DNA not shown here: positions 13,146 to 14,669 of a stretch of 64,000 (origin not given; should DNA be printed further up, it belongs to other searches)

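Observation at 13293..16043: Single 916-aa ORF fusing a GtrA-like membrane domain, a PfkB sugar kinase and an iron alcohol dehydrogenase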

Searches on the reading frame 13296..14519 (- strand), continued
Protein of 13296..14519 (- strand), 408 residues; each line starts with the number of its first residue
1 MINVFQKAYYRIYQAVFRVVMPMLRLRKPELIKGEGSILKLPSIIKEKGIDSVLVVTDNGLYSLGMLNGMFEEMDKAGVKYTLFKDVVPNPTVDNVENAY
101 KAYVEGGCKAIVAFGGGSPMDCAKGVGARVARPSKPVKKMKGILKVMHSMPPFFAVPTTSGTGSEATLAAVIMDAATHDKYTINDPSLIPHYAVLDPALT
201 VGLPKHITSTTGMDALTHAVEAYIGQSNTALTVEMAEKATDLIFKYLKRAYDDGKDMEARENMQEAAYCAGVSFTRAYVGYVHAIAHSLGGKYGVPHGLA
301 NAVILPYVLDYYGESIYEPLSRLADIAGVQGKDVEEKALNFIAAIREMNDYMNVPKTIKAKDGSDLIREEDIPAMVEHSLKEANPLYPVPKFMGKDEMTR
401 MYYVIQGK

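Call 22: find_encoding_contigs(protein=P0128, flank=7000, max_places=2)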
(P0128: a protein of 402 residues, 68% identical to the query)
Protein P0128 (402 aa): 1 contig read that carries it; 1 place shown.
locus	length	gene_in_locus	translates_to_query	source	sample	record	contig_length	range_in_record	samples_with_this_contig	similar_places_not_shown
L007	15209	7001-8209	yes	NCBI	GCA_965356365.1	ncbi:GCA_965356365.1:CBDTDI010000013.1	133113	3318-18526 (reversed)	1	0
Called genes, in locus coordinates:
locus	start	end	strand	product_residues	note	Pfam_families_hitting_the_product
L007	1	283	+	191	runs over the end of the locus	-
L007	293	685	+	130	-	-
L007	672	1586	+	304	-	-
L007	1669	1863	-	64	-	-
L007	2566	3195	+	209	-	PF01081:Aldolase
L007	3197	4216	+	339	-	PF00294:PfkB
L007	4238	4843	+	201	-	PF04138:GtrA_DPMS_TM (faint)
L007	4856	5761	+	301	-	PF00294:PfkB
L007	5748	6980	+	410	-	PF01408:GFO_IDH_MocA (weak), PF21252:Glyco_hydro_109_C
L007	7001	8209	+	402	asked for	PF00465:Fe-ADH, PF13685:Fe-ADH_2, PF25137:ADH_Fe_C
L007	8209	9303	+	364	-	PF03193:RsgA_GTPase (faint), PF13167:GTP-bdg_N, PF16360:GTP-bdg_M, PF01926:MMR_HSR1, PF02421:FeoB_N (weak), PF16897:MMR_HSR1_Xtn (weak)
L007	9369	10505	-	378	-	PF00389:2-Hacid_dh, PF02826:2-Hacid_dh_C, PF03446:NAD_binding_2 (weak)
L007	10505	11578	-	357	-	PF00266:Aminotran_5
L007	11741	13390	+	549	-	PF00753:Lactamase_B, PF23023:Anti-Pycsar_Apyc1 (faint), PF12706:Lactamase_B_2, PF22505:RNase_J_b_CASP, PF07521:RMMBL, PF17770:RNase_J_C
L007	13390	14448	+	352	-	-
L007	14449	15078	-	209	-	-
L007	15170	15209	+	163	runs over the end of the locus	PF13302:Acetyltransf_3, PF00583:Acetyltransf_1, PF13673:Acetyltransf_10, PF13508:Acetyltransf_7, PF08445:FR47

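Call 29: search_protein_families(library=pfam, proteins=[L007:5748-6980:+, L003:5270-6010:+, L007:4238-4843:+], max_evalue=0.01)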
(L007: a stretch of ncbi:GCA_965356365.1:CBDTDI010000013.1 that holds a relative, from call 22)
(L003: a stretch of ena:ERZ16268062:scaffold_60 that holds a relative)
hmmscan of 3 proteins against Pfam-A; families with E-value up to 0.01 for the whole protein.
L007:5748-6980:+ (410 aa): 2 families
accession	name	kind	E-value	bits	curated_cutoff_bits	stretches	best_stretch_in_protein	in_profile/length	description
PF21252.2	Glyco_hydro_109_C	-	3.9e-62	209.3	27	1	137-295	1-177/187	Glycosyl hydrolase 109, C-terminal domain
PF01408.29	GFO_IDH_MocA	-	2.2e-07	32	24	1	5-124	2-116/120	Oxidoreductase family, NAD-binding Rossmann fold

L003:5270-6010:+ (246 aa): 1 family
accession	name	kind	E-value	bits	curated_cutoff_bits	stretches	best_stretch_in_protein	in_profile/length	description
PF04138.20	GtrA_DPMS_TM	-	2.9e-05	24.7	26.1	1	55-177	3-116/117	GtrA/DPMS, transmembrane domain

L007:4238-4843:+ (201 aa): 2 families
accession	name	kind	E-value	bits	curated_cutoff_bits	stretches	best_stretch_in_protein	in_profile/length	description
PF04138.20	GtrA_DPMS_TM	-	9.8e-07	29.4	26.1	1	75-172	21-116/117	GtrA/DPMS, transmembrane domain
PF06024.17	Orf78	-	0.0031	18.2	29.4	0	23-54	52-83/101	Orf78 (ac78)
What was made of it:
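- Checked: An orthologue passes the cut-off at 29.4 bits (call 29).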

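Call 36: find_encoding_contigs(protein=P0141, flank=6000, max_places=2)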
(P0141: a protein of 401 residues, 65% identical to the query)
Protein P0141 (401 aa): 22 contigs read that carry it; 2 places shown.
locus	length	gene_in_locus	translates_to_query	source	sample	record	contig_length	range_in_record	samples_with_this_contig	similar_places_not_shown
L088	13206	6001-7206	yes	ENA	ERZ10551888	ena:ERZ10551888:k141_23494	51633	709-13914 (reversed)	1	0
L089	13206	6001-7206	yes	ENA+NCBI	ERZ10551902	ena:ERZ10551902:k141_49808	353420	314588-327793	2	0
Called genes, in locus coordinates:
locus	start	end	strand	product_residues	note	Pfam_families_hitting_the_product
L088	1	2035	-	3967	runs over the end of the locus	PF18657:YDG (faint)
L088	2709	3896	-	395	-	PF02588:YitT_membrane, PF10035:DUF2179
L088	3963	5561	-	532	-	PF00931:NB-ARC (faint), PF13555:AAA_29 (faint), PF00005:ABC_tran, PF02463:SMC_N (faint), PF24883:NPHP3_N (faint), PF00910:RNA_helicase (faint), PF12848:ABC_tran_Xtn, PF00005:ABC_tran, +1 more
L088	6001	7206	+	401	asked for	PF00465:Fe-ADH, PF13685:Fe-ADH_2, PF25137:ADH_Fe_C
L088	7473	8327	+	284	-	PF00849:PseudoU_synth_2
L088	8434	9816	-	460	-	PF00285:Citrate_synt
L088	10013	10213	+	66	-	PF04014:MazE_antitoxin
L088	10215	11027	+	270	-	PF00005:ABC_tran, PF13304:AAA_21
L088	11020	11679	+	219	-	PF13346:ABC2_membrane_5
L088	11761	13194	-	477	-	PF01554:MatE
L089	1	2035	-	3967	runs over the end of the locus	PF18657:YDG (faint)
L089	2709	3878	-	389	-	PF02588:YitT_membrane, PF10035:DUF2179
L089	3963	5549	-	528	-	PF00931:NB-ARC (faint), PF02463:SMC_N (faint), PF13555:AAA_29 (faint), PF00005:ABC_tran, PF00910:RNA_helicase (faint), PF13304:AAA_21 (faint), PF12848:ABC_tran_Xtn, PF00005:ABC_tran, +1 more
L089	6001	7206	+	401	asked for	PF00465:Fe-ADH, PF13685:Fe-ADH_2, PF25137:ADH_Fe_C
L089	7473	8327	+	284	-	PF00849:PseudoU_synth_2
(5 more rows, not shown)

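Call 37: find_encoding_contigs(protein=P0156, flank=6000, max_places=2)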
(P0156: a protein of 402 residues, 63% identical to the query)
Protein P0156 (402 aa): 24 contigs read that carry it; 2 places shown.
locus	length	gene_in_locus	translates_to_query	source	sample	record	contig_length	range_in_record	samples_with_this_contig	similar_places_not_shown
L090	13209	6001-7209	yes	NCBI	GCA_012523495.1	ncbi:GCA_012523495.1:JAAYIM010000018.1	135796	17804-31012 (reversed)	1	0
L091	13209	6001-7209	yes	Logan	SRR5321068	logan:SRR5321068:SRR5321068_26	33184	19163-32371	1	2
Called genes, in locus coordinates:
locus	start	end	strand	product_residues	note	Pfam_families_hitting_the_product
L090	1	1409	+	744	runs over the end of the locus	PF00580:UvrD-helicase, PF01443:Viral_helicase1 (faint), PF13245:AAA_19, PF13087:AAA_12 (faint), PF13361:UvrD_C, PF13538:UvrD_C_2, PF21196:PcrA_UvrD_tudor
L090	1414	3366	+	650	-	PF22745:Nlig-Ia, PF01653:DNA_ligase_aden, PF03120:OB_DNA_ligase, PF12826:HHH_2, PF14520:HHH_5, PF00533:BRCT, PF12738:PTCB-BRCT (weak)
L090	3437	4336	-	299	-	PF00294:PfkB (weak)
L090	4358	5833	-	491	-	PF03606:DcuC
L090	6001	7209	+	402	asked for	PF00465:Fe-ADH, PF13685:Fe-ADH_2, PF25137:ADH_Fe_C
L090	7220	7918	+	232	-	PF00899:ThiF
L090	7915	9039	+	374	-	PF13167:GTP-bdg_N, PF16360:GTP-bdg_M, PF01926:MMR_HSR1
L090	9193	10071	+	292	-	PF01381:HTH_3, PF12844:HTH_19, PF13443:HTH_26 (weak), PF13560:HTH_31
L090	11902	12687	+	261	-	PF14808:TMEM164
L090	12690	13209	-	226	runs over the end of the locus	PF19700:DUF6198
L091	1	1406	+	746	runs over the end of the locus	PF00580:UvrD-helicase, PF01443:Viral_helicase1 (faint), PF13245:AAA_19, PF13087:AAA_12 (faint), PF13361:UvrD_C, PF13538:UvrD_C_2, PF21196:PcrA_UvrD_tudor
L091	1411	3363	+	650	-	PF22745:Nlig-Ia, PF01653:DNA_ligase_aden, PF03120:OB_DNA_ligase, PF12826:HHH_2, PF14520:HHH_5, PF00533:BRCT, PF12738:PTCB-BRCT (weak)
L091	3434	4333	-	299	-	PF00294:PfkB (weak)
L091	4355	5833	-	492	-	PF03606:DcuC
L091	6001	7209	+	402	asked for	PF00465:Fe-ADH, PF13685:Fe-ADH_2, PF25137:ADH_Fe_C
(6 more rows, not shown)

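Call 38: find_encoding_contigs(protein=P0232, flank=6000, max_places=2)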
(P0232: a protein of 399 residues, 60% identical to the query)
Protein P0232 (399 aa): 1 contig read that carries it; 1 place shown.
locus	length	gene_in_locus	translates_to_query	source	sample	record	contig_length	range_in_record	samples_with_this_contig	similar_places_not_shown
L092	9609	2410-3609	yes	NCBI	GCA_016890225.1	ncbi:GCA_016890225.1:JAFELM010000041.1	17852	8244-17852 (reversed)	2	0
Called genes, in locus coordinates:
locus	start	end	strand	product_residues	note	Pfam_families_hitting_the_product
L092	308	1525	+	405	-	PF00587:tRNA-synt_2b, PF03129:HGTP_anticodon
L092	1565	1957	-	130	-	PF11731:Cdd1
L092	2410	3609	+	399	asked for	PF00465:Fe-ADH, PF13685:Fe-ADH_2, PF25137:ADH_Fe_C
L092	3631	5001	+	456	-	PF00171:Aldedh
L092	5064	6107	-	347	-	PF11553:DUF3231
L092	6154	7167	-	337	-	PF00356:LacI, PF00532:Peripla_BP_1, PF13407:Peripla_BP_4, PF13377:Peripla_BP_3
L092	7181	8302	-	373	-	PF04909:Amidohydro_2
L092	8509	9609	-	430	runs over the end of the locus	PF01409:tRNA-synt_2d (faint), PF13393:tRNA-synt_His, PF03129:HGTP_anticodon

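Call 58: search_protein_families(library=pfam, proteins=[L090:4358-5833:-], max_evalue=0.001)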
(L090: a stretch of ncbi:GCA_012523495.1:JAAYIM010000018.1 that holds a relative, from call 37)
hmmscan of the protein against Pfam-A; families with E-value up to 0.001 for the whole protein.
L090:4358-5833:- (491 aa): 3 families
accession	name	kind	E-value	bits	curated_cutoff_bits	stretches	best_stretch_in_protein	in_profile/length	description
PF03606.21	DcuC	-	1.3e-55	189.3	23.1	1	30-485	5-459/461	C4-dicarboxylate anaerobic carrier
PF03806.19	ABG_transport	-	3e-05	22.9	27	0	102-457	84-454/502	AbgT putative transporter family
PF03600.22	CitMHS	-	4.7e-05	23.1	31.9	1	74-433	23-334/336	Citrate transporter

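Call 74: find_encoding_contigs(protein=P0185, flank=6000, max_places=2)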
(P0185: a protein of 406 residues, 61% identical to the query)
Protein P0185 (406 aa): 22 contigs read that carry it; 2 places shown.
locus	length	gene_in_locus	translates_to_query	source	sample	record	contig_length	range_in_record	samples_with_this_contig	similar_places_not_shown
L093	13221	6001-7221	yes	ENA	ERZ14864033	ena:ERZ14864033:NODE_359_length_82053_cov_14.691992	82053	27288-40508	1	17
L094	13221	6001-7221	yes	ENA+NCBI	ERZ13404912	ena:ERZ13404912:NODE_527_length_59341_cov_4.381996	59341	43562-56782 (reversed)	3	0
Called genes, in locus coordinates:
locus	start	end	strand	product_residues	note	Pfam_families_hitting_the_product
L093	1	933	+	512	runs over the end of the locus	PF00370:FGGY_N, PF02782:FGGY_C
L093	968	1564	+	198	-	PF00596:Aldolase_II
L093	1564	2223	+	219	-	PF00596:Aldolase_II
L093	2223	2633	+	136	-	PF00636:Ribonuclease_3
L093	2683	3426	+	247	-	PF02511:Thy1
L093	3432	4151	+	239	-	PF08032:SpoU_sub_bind, PF00588:SpoU_methylase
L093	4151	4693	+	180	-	PF04542:Sigma70_r2, PF00196:GerE (weak), PF08281:Sigma70_r4_2 (weak)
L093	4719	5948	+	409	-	PF09479:Flg_new (faint), PF13306:LRR_5, PF13855:LRR_8 (faint), PF13306:LRR_5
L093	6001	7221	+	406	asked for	PF00465:Fe-ADH, PF13685:Fe-ADH_2, PF25137:ADH_Fe_C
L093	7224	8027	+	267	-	PF02811:PHP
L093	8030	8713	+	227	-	PF03167:UDG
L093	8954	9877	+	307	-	PF00849:PseudoU_synth_2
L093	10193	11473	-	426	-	PF17125:Methyltr_RsmF_N, PF01189:Methyltr_RsmB-F, PF13847:Methyltransf_31 (weak), PF17126:RsmF_methylt_CI, PF13636:Methyltranf_PUA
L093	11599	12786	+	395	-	PF02129:Peptidase_S15 (weak), PF00561:Abhydrolase_1 (weak), PF12146:Hydrolase_4, PF00326:Peptidase_S9 (faint)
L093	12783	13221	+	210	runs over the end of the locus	-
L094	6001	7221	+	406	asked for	PF00465:Fe-ADH, PF13685:Fe-ADH_2, PF25137:ADH_Fe_C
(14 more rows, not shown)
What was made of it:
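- Close homologues at 60-65% identity occur in unrelated contexts (calls 36, 38, 74). hflX always travels with it, so shared ancestry could explain part of the synteny. Fe-ADH homologues at 60-65% identity lie in unrelated neighbourhoods (calls 36, 38, 74).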

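Call 75: find_encoding_contigs(protein=P0134, flank=6000, max_places=2)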
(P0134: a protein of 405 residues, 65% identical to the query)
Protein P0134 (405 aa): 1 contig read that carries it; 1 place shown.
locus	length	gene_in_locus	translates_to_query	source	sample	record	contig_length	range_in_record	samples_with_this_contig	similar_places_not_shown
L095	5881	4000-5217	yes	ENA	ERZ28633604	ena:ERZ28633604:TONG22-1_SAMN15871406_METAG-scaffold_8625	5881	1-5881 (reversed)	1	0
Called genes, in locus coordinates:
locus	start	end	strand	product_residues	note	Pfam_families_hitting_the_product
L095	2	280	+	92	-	?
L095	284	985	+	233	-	PF03009:GDPD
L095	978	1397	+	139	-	PF09719:C_GCAxxG_C_C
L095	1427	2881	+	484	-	PF01554:MatE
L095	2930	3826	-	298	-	PF00294:PfkB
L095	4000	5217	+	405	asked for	PF00465:Fe-ADH, PF13685:Fe-ADH_2, PF25137:ADH_Fe_C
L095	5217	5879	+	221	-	?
